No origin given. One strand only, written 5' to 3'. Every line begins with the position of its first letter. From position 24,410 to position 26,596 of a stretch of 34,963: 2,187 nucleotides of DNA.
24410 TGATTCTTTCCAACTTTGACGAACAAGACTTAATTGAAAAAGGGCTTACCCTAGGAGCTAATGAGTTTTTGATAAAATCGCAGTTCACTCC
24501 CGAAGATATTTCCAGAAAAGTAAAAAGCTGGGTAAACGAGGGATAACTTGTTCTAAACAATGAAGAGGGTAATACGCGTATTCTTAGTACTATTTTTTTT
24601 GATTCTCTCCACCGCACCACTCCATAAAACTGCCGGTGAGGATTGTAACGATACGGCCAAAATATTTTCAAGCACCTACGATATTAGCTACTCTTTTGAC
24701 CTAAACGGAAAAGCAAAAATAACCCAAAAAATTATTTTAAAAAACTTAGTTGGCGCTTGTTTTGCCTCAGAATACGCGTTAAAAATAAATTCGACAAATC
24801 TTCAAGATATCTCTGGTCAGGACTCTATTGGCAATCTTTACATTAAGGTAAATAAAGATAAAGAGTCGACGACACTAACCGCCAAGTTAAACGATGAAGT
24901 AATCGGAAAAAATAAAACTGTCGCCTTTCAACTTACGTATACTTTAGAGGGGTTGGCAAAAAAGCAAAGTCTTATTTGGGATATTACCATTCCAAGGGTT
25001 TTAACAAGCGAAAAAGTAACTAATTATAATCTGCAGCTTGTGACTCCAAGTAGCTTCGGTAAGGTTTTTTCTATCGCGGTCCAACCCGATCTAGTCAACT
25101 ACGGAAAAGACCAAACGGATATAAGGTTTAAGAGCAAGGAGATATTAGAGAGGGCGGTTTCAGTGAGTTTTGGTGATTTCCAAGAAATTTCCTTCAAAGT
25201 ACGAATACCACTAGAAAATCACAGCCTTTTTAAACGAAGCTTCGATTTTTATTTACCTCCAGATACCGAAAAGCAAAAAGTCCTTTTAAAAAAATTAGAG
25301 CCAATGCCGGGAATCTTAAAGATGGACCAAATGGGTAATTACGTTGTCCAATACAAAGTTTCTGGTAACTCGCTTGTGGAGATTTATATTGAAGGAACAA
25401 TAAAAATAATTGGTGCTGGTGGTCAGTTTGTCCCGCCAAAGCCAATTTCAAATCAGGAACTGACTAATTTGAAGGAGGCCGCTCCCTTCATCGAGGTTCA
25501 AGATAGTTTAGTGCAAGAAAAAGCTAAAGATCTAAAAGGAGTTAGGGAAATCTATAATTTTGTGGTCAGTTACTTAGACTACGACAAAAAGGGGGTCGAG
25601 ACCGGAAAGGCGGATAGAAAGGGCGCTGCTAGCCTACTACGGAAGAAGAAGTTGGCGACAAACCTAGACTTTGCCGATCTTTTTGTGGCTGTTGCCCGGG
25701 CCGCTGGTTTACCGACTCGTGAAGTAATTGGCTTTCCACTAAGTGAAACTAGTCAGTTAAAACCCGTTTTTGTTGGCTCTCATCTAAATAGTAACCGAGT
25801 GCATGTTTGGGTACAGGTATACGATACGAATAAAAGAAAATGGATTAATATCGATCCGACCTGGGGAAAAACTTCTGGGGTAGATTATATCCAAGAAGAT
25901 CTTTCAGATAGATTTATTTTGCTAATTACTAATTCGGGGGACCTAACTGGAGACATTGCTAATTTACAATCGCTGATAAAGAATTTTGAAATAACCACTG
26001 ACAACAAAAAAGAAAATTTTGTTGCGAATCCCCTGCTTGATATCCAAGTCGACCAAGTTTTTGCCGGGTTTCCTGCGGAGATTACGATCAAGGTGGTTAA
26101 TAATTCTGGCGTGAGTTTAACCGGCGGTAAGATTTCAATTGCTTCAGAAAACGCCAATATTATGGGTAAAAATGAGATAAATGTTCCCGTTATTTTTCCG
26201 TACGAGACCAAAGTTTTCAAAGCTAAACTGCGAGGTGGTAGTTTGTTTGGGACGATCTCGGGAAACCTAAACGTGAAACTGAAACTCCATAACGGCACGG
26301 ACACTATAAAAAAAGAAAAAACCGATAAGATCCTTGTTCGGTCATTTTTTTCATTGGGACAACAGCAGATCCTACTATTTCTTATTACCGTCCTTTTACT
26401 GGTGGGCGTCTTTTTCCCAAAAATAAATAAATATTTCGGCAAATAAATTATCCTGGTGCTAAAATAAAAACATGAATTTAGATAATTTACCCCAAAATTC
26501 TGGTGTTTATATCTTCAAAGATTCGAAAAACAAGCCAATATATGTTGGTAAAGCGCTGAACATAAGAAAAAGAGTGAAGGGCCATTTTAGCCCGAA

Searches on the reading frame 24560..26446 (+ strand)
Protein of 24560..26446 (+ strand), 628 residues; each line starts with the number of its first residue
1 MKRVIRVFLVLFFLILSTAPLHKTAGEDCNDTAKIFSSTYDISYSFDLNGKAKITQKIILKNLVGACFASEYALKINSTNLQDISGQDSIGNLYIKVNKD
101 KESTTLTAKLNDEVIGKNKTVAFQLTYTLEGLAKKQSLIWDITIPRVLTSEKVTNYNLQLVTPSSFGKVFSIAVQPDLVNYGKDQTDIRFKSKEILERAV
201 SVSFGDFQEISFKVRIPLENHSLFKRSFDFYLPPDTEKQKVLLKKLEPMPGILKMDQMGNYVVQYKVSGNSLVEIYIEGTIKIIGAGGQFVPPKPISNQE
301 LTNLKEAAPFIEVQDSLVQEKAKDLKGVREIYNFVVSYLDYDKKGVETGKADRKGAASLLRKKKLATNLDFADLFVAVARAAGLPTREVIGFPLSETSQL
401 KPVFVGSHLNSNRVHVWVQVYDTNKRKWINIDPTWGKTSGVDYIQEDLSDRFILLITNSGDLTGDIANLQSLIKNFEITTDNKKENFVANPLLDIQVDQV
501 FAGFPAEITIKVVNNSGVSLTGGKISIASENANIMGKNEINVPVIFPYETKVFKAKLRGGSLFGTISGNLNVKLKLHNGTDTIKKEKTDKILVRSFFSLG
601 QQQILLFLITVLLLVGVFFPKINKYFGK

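Call 10: search_protein_families(library=pfam, proteins=[window:24560-26446:+], max_evalue=0.01)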
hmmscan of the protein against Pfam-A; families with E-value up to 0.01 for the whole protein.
window:24560-26446:+ (628 aa): 1 family
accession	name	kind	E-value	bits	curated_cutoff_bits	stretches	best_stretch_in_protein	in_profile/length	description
PF01841.26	Transglut_core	-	2.2e-17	63.7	23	1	314-433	4-108/108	Transglutaminase-like superfamily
